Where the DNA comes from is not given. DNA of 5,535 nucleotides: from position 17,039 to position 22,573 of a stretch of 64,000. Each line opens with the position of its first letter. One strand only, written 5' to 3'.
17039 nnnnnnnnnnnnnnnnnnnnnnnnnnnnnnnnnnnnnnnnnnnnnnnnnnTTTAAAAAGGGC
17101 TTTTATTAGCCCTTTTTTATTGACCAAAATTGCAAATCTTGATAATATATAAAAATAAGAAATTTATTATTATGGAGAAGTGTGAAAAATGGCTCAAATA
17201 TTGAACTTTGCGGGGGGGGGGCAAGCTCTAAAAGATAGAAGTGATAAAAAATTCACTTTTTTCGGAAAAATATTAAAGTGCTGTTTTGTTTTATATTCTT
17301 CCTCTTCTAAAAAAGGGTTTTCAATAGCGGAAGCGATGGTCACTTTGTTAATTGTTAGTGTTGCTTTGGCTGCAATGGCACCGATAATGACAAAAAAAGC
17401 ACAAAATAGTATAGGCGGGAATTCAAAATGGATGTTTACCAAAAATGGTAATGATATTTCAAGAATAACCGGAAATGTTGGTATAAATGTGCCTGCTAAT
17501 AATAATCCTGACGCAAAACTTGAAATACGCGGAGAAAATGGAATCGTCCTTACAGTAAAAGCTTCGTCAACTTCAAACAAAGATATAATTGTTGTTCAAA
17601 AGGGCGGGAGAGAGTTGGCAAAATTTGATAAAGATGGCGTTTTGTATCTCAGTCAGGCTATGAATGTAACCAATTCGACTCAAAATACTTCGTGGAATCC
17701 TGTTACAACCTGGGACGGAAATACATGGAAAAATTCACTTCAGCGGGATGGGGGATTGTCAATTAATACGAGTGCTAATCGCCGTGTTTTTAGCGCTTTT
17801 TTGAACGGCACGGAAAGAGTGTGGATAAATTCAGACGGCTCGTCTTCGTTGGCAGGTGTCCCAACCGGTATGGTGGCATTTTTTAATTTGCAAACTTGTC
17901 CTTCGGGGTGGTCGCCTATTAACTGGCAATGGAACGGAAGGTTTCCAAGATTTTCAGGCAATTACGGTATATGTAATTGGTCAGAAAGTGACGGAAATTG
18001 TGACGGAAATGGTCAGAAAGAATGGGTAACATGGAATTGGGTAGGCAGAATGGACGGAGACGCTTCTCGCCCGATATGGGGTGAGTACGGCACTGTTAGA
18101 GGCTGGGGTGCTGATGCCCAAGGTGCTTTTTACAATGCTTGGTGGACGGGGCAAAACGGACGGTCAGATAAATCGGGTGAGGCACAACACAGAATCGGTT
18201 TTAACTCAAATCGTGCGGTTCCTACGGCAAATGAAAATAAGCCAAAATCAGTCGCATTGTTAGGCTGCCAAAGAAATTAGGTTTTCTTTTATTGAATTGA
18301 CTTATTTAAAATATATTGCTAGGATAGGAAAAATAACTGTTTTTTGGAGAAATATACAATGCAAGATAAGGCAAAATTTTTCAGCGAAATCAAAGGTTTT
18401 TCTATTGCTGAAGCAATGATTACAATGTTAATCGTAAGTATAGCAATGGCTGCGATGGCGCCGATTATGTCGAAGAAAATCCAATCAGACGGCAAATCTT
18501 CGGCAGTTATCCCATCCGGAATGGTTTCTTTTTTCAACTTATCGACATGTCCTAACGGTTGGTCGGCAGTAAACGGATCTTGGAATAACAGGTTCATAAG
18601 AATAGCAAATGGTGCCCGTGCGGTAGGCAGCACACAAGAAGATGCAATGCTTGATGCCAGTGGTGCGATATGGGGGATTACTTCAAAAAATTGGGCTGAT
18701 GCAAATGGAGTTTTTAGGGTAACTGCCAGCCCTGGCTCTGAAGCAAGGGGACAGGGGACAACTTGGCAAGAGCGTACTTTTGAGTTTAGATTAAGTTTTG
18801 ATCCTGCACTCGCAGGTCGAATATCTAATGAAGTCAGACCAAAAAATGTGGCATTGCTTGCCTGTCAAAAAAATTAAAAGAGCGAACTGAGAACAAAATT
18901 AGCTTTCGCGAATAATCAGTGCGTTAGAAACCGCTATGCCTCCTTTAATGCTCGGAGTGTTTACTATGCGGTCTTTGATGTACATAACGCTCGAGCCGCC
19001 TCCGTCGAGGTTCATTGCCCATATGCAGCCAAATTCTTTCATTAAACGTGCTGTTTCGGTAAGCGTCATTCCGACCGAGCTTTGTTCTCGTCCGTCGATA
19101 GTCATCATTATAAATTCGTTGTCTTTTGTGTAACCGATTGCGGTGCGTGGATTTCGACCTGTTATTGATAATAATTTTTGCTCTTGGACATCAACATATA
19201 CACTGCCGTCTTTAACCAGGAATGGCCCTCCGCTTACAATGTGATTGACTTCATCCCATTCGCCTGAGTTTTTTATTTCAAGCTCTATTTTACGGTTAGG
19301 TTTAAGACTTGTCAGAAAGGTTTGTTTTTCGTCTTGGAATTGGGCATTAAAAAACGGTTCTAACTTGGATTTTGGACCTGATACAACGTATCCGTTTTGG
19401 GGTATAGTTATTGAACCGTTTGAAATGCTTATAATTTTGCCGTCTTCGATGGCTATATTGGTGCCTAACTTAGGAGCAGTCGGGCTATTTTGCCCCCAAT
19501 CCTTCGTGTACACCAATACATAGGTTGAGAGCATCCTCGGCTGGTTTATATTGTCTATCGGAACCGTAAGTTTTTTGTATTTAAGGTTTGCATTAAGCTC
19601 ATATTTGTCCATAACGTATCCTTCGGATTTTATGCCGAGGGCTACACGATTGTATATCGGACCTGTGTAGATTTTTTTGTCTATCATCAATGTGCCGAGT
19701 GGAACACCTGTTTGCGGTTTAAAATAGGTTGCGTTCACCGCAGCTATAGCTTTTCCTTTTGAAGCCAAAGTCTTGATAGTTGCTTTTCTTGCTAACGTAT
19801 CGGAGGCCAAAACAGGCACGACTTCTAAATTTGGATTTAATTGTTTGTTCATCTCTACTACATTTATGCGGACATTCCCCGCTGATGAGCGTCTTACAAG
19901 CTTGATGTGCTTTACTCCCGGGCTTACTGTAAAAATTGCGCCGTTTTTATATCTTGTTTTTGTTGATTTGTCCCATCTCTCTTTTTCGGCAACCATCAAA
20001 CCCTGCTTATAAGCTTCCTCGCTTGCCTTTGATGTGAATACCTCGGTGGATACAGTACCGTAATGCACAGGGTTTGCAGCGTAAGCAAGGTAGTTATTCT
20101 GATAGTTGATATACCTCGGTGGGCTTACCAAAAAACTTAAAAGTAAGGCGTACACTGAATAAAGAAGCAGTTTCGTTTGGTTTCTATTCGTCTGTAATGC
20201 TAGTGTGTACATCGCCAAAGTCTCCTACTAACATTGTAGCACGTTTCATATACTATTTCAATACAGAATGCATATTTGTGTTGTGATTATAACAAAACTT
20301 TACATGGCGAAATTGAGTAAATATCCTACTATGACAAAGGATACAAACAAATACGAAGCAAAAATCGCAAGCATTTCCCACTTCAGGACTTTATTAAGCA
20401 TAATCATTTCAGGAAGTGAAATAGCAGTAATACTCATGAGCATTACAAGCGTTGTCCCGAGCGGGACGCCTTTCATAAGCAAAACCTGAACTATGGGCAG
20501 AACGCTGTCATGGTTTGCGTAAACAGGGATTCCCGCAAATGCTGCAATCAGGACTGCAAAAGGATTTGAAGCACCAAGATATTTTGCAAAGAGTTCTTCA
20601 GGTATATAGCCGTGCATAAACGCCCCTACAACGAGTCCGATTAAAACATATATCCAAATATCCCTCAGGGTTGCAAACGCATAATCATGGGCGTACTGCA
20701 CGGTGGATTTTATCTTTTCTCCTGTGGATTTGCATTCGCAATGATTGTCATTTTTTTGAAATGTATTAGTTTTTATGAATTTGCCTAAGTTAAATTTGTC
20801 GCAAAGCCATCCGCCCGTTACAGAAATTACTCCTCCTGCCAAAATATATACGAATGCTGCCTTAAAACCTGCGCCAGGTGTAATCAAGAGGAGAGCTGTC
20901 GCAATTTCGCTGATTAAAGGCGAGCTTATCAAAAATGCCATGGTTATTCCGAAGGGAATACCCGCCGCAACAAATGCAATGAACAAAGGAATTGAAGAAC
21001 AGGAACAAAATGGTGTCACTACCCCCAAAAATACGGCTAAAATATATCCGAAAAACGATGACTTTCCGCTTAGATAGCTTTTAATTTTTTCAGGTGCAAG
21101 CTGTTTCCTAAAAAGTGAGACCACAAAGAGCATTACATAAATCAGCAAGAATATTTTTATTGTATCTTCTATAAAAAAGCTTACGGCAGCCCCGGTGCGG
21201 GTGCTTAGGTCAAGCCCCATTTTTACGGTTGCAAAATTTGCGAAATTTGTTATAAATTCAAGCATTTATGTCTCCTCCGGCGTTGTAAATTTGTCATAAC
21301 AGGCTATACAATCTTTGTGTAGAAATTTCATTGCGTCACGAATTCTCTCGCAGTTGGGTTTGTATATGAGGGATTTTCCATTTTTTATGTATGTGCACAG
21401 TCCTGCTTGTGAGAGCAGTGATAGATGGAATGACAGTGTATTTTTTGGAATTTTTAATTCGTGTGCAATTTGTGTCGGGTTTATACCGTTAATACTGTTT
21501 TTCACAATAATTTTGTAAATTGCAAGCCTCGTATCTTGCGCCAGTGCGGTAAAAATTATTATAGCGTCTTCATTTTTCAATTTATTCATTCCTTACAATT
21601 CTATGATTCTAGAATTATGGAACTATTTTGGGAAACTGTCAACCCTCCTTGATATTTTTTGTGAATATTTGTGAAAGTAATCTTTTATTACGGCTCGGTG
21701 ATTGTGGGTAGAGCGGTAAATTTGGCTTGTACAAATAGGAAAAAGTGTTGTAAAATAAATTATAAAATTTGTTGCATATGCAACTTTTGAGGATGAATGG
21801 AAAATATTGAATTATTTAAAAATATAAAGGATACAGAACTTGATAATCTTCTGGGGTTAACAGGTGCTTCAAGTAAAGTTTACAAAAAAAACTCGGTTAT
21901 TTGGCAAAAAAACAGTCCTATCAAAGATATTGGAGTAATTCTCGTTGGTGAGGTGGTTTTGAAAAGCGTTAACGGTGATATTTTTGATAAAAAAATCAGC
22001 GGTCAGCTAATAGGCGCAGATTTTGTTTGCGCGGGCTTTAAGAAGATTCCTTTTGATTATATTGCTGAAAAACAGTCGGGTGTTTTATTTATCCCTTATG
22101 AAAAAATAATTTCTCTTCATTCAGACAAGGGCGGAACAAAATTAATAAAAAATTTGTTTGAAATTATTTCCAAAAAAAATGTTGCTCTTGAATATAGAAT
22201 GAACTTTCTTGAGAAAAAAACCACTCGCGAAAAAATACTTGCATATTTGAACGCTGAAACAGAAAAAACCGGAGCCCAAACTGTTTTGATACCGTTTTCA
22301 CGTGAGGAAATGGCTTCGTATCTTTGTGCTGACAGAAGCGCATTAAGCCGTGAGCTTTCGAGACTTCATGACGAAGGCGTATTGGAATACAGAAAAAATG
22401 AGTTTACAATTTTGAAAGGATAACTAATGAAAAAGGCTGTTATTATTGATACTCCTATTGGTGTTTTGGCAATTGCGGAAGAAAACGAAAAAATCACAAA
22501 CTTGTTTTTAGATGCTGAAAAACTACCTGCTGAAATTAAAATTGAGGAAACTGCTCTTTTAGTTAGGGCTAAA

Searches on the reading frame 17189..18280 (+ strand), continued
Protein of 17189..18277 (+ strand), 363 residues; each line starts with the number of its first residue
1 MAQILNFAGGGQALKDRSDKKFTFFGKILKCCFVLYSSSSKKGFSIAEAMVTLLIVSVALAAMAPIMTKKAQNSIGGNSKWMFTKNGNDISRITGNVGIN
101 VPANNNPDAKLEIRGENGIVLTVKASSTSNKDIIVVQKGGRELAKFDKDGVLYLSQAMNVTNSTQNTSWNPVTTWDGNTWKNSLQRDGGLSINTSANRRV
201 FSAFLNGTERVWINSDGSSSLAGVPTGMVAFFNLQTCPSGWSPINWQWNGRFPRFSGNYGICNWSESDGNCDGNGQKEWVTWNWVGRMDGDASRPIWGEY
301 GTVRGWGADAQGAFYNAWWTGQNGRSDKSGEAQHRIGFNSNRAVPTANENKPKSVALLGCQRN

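Call 65: find_encoding_contigs(protein=P0061, flank=1500, max_places=10)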
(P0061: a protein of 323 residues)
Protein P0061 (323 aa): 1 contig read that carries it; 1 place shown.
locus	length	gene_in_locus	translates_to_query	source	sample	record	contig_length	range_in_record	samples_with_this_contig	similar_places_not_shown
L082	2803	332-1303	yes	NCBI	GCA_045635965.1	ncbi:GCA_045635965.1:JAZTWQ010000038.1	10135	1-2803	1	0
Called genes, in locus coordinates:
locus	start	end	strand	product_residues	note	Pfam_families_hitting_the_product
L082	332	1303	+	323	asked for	-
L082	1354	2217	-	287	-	PF00288:GHMP_kinases_N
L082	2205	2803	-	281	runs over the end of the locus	PF00398:RrnaAD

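Call 67: find_encoding_contigs(protein=P0067, flank=1500, max_places=10)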
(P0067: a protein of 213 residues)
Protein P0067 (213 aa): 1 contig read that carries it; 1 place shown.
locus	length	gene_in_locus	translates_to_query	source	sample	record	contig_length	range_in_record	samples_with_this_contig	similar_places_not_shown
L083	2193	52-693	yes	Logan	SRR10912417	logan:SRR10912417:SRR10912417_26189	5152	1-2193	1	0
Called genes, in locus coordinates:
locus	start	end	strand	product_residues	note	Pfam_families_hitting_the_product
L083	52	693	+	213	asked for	-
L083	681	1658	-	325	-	PF00005:ABC_tran, PF13304:AAA_21 (faint), PF08352:oligo_HPY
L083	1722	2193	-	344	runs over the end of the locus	PF01380:SIS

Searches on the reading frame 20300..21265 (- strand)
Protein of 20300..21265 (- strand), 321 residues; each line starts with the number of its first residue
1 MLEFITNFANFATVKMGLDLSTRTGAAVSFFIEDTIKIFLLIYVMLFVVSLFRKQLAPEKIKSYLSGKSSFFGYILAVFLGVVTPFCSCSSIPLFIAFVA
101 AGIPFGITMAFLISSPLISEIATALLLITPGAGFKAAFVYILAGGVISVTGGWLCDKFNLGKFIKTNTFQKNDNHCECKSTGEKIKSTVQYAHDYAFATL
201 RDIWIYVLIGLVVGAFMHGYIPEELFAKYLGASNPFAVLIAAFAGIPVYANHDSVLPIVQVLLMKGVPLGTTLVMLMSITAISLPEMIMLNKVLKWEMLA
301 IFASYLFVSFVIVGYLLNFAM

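Call 24: search_protein_families(library=pfam, proteins=[window:20300-21265:-], max_evalue=0.001)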
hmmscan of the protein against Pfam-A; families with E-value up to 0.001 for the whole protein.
window:20300-21265:- (321 aa): 2 families
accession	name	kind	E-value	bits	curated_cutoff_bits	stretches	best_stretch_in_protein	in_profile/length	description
PF03773.19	ArsP_1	-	1e-55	189.4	32.3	1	26-319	4-294/294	Predicted permease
PF16083.10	Phage_holin_3_3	-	6e-05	23.5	28.4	0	190-245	14-67/78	LydA holin phage, holin superfamily III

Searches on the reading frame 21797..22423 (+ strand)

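Call 24: search_protein_families(library=pfam, proteins=[window:21797-22423:+], max_evalue=0.001)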
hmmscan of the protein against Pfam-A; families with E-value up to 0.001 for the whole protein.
window:21797-22423:+ (208 aa): 2 families
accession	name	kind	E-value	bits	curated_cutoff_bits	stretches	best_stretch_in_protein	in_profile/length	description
PF13545.12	HTH_Crp_2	-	8.2e-10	38.9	27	1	147-206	3-62/70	Crp-like helix-turn-helix domain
PF00027.35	cNMP_binding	-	0.00033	21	27.5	1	27-107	2-85/89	Cyclic nucleotide-binding domain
